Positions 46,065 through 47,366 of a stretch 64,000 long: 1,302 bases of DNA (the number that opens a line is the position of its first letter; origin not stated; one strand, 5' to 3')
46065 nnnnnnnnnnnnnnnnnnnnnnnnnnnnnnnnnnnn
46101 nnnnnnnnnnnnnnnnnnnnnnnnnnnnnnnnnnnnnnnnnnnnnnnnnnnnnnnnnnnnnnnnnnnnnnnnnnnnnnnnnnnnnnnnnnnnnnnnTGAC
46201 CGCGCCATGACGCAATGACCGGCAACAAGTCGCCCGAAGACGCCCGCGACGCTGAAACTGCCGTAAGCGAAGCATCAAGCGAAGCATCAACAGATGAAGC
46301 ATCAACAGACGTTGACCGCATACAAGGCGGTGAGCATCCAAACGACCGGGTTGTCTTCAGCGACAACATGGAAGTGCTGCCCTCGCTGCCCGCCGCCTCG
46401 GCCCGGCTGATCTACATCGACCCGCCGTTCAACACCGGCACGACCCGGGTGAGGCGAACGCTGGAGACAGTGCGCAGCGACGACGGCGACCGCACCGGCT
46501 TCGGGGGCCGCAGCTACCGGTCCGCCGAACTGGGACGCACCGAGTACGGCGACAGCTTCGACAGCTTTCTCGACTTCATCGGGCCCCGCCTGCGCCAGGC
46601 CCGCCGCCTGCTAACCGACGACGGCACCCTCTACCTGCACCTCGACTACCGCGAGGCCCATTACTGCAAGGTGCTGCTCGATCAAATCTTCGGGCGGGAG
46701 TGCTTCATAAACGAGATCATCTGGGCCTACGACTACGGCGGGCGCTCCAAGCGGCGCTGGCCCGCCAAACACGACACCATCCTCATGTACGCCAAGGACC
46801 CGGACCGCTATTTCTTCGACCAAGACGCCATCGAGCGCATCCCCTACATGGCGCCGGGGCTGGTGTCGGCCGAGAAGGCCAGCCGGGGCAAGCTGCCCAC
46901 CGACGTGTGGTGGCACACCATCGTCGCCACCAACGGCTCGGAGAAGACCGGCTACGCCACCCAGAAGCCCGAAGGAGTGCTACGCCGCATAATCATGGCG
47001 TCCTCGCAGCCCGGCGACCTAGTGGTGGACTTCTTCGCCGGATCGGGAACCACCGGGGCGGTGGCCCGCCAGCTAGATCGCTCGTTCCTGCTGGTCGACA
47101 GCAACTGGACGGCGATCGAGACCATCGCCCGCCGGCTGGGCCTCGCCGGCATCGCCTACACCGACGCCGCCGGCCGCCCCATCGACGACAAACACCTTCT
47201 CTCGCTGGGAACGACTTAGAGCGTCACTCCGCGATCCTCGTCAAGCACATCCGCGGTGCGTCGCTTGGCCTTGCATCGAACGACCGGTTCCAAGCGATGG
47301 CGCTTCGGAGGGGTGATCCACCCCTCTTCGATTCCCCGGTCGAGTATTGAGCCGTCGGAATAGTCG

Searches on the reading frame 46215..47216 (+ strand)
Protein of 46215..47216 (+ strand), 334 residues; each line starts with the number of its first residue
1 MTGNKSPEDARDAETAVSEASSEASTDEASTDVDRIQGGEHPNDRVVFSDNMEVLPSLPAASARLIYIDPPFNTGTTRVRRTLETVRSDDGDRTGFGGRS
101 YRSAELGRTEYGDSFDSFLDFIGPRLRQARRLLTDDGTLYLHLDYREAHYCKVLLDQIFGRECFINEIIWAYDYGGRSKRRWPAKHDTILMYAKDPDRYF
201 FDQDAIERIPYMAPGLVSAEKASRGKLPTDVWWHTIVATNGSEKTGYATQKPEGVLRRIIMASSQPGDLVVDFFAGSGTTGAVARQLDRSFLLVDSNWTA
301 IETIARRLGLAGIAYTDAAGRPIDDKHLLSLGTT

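Call 63: search_protein_families(library=pfam, proteins=[window:46215-47216:+], max_evalue=0.00001)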
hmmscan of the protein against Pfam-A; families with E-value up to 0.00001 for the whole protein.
window:46215-47216:+ (334 aa): 2 families
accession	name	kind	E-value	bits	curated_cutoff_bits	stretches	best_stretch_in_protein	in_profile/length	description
PF01555.25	N6_N4_Mtase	-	8.7e-47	160.3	26.7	1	64-305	2-220/221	DNA methylase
PF03602.21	Cons_hypoth95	-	6.9e-07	29.5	24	0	267-309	42-85/182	Conserved hypothetical protein 95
